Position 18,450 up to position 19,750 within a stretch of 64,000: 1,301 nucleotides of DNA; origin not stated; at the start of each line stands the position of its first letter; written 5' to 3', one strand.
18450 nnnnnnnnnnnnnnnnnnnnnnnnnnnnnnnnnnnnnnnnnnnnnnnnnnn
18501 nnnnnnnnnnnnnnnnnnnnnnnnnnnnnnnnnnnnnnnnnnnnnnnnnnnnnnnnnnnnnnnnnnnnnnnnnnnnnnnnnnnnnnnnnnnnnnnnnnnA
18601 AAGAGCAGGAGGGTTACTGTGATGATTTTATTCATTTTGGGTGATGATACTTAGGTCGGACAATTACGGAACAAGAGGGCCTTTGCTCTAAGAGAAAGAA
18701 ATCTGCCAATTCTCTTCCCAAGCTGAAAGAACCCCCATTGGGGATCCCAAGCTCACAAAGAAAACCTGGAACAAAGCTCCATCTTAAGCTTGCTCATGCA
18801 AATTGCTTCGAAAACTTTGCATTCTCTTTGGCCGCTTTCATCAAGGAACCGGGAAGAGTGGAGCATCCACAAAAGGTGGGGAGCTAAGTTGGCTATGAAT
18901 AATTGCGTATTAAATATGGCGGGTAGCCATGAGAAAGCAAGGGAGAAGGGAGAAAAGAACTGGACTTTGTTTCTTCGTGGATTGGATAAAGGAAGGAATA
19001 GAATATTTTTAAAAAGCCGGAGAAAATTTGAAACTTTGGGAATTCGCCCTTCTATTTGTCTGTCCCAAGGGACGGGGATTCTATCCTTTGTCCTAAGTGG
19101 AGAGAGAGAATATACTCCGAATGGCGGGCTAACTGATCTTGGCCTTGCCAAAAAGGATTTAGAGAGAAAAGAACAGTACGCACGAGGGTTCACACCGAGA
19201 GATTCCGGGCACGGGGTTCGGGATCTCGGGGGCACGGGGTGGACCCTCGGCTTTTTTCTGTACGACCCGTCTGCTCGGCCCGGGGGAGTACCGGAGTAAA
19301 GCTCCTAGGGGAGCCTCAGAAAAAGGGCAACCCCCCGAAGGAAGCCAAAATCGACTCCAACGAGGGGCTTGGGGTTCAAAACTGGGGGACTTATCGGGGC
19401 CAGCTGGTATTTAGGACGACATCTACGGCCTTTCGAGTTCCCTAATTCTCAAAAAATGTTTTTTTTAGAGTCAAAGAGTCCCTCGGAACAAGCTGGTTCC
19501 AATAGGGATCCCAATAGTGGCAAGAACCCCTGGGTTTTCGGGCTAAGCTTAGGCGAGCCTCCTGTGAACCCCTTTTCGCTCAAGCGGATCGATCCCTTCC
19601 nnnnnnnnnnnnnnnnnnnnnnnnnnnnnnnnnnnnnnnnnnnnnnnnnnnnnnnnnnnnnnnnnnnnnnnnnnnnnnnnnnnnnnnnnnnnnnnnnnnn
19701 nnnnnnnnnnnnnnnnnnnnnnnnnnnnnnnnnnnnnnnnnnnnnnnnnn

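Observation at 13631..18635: Compact exosortase module: GT4 + GT1-like pair, exosortase, EpsI and one PEP-CTERM gene, without the usual regulators or polysaccharide export genes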

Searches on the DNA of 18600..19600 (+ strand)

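Call 60: search_rna_families(source=window, start=18600, end=19600, threshold=evalue, max_evalue=10, show_alignments=2)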
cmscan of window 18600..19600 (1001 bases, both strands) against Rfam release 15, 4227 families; matches with E-value up to 10: 4.
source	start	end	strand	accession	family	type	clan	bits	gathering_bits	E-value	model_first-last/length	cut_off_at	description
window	19112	19267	+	RF00427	SCARNA23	Gene; snRNA; snoRNA; scaRNA;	-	14.8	60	4.3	1-125/125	no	Small Cajal body specific RNA 23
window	18637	18673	+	RF01140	sR20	Gene; snRNA; snoRNA; CD-box;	-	13.5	44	9.6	1-56/56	no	Small nucleolar RNA sR20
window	19100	19171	+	RF01905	HOTAIR_2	Gene; lncRNA;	-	13.3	60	2.4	1-69/69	no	HOTAIR conserved region 2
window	18923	19054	-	RF02706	TeloSII_ncR30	Gene; sRNA;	-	12.1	86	4.5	1-226/226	no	TeloSII non coding RNA 30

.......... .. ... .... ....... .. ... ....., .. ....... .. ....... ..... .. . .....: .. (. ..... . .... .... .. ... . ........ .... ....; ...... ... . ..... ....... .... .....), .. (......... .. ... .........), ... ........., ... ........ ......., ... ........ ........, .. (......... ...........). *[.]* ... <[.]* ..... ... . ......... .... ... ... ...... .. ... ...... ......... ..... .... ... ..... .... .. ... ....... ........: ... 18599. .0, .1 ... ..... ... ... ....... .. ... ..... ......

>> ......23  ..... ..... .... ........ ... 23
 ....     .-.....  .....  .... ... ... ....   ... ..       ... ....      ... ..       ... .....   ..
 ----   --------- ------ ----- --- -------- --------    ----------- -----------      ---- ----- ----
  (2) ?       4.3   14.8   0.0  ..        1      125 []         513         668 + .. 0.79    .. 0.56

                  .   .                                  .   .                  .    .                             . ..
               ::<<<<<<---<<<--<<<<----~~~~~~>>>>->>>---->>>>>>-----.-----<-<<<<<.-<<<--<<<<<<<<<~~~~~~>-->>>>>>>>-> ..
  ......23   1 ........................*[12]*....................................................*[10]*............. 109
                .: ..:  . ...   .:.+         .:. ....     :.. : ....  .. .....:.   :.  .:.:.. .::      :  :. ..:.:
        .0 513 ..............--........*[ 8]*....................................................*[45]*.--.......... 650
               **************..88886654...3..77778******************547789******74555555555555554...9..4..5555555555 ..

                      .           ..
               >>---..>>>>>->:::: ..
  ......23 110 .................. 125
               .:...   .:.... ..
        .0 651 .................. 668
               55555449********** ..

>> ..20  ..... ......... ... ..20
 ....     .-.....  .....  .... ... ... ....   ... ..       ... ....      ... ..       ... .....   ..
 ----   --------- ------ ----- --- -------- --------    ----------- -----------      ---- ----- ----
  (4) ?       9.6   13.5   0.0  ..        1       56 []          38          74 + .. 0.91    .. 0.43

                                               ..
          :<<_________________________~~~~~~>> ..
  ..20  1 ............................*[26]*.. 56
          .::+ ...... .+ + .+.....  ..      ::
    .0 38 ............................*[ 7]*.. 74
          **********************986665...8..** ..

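Call 70: build_rna_model(alignment_id=A6)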
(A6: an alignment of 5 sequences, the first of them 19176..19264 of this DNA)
Model R1 built from alignment A6 (5 sequences, 89 columns); structure: RNAalifold consensus.
model positions 89; base pairs 28; branch points 0; effective number of sequences 0.86; information 0.641 bits per position. Calibrated on 0.2 Mb of random sequence (short: E-values are rough).
structure used (alignment columns):
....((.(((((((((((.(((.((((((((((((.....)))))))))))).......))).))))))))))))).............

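Call 72: search_with_rna_model(model_id=R1, sources=[window, L001, L002, L003, L004, L005, L006, L007, L008, L009, L010, L011, L012, L013, L014, L015, L016, L017, L018, L019, L020, L021, L022, L023, L024, L025, L026, L027, L028, L029, L030, L031, L032, L033, L034, L035, L036, L037, L038, L039, L040, L041, L042, L043, L044, L045, L046, L047, L048, L049, L050, L051, L052, L053, L054, L055, L056, L057, L058, L059, L060, L061, L062, L063, L064, L065, L066, L067, L068, L069, L070, L071, L072, L073, L074, L075, L076, L077, L078, L079, L080, L081, L082, L083, L084, L085, L086, L087, L088, L089, L090, L091, L092, L093], max_evalue=1)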
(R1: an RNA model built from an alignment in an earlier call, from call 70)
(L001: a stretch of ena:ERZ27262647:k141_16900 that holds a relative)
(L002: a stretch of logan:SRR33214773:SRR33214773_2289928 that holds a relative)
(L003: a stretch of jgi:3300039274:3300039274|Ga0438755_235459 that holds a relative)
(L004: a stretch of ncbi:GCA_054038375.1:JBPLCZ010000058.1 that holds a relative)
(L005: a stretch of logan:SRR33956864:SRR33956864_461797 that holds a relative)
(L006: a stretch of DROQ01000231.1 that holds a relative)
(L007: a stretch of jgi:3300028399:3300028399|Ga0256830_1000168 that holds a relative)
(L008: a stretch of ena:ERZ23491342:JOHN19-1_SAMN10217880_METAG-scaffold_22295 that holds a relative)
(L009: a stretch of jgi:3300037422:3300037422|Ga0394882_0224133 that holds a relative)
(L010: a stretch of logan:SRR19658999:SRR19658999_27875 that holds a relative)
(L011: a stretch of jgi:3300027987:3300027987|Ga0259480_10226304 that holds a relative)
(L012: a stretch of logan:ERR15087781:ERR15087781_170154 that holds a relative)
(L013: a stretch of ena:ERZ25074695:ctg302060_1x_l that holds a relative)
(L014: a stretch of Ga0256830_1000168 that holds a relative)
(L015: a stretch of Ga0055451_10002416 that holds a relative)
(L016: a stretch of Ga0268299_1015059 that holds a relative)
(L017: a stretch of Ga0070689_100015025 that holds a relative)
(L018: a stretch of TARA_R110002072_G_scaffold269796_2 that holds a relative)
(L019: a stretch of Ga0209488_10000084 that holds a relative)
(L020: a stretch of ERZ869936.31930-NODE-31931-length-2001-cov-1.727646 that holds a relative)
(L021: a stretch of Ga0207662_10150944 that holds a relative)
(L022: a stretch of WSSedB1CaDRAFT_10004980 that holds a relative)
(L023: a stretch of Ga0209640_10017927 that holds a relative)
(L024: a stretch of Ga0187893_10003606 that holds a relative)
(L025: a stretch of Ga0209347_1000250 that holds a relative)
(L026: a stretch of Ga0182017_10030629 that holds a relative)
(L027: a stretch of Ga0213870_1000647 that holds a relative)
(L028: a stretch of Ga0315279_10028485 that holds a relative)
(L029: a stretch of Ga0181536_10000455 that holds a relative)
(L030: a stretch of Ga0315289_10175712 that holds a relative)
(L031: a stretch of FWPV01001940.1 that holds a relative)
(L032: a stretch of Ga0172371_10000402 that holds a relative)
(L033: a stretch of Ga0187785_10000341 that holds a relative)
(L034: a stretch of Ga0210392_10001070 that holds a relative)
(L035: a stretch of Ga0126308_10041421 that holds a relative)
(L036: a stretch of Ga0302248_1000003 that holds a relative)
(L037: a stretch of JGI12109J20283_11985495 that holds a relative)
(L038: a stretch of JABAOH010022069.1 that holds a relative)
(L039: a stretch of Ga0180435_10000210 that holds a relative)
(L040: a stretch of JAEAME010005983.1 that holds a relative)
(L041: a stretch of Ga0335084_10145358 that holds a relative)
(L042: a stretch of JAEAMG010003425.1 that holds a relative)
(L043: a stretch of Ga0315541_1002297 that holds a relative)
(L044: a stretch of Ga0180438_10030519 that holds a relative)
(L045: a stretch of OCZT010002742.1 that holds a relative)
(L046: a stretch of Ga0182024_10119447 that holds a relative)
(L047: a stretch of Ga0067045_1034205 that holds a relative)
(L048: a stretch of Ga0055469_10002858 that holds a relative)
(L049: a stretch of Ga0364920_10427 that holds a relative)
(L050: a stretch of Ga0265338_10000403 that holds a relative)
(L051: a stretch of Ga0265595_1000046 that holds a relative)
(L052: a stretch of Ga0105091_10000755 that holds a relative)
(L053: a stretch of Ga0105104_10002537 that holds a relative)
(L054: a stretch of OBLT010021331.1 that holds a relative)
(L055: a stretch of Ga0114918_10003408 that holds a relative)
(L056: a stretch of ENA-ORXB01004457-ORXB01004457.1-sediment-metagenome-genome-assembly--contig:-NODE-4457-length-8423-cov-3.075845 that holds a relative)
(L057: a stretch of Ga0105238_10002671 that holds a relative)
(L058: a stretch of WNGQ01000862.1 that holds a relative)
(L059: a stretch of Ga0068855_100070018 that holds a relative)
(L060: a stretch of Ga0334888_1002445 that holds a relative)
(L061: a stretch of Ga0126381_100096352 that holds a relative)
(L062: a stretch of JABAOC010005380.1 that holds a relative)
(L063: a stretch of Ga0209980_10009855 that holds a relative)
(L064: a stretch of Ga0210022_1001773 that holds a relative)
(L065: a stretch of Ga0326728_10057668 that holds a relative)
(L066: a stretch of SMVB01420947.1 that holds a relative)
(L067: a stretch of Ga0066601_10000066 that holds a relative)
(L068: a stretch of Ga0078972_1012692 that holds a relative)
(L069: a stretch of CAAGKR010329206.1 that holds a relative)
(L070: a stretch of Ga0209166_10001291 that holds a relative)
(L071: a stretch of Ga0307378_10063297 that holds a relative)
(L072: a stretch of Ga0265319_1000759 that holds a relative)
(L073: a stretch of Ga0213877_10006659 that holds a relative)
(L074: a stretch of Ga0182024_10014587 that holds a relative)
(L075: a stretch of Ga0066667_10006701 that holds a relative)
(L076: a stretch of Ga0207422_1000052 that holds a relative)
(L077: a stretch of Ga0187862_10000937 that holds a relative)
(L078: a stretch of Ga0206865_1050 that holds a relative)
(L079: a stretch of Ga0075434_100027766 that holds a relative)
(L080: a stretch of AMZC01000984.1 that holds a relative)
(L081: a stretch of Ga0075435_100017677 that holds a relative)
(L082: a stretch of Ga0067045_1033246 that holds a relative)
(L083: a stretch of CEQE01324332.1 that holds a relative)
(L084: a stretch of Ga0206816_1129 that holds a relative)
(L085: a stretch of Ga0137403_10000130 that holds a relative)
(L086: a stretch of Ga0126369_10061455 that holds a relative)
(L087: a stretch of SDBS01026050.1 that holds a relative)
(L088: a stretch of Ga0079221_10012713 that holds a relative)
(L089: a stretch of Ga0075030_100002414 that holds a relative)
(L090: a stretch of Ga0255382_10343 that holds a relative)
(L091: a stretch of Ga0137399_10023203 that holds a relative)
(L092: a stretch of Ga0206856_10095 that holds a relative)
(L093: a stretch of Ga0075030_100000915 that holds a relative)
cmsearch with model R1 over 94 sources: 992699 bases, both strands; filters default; matches with E-value up to 1: 16.
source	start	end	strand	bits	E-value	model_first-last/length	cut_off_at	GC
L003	12318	12406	+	115.6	4.2e-29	1-89/89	no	0.61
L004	12400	12488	+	114.8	6.8e-29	1-89/89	no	0.62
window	19176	19264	+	114.6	7.7e-29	1-89/89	no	0.64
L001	12787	12875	+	114.6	7.7e-29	1-89/89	no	0.64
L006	12332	12418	+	108.9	3.2e-27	1-89/89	no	0.62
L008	3104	3190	+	108.9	3.2e-27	1-89/89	no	0.62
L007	8405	8492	+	100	1e-24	1-89/89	no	0.6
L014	3889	3976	-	100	1e-24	1-89/89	no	0.6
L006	12323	12411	-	21.1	0.025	1-89/89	no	0.6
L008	3095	3183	-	21.1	0.025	1-89/89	no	0.6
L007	8397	8485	-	20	0.05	1-89/89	no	0.62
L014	3896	3984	+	20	0.05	1-89/89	no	0.62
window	19170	19256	-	19.7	0.062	1-89/89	no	0.63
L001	12781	12867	-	19.7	0.062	1-89/89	no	0.63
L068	1959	2028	-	16.3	0.59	1-89/89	no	0.67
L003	12310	12398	-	15.9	0.76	1-89/89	no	0.6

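Call 101: search_with_rna_model(model_id=R1, source=L094, max_evalue=10, show_alignments=1)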
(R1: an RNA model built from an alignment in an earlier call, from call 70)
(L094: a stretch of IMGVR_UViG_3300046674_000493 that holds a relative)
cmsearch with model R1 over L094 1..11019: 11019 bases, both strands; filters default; matches with E-value up to 10: 0.
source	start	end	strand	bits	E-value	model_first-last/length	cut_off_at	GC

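Call 104: search_with_rna_model(model_id=R1, sources=[L095, L096], max_evalue=1, show_alignments=1)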
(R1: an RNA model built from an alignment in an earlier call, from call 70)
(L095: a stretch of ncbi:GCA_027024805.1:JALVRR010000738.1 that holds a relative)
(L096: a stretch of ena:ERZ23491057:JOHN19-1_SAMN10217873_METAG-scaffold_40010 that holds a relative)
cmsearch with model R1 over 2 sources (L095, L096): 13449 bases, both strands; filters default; matches with E-value up to 1: 0.
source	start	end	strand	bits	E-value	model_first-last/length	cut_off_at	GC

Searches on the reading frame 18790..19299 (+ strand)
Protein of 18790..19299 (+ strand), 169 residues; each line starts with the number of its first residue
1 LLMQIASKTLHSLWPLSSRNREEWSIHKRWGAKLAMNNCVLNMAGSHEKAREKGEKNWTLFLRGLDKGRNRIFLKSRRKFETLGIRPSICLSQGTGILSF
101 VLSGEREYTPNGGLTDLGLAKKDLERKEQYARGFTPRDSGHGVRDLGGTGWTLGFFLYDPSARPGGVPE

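Call 58: search_protein_families(library=pfam, proteins=[window:18790-19299:+], max_evalue=0.01)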
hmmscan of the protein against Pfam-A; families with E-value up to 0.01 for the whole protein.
window:18790-19299:+ (169 aa): 0 families
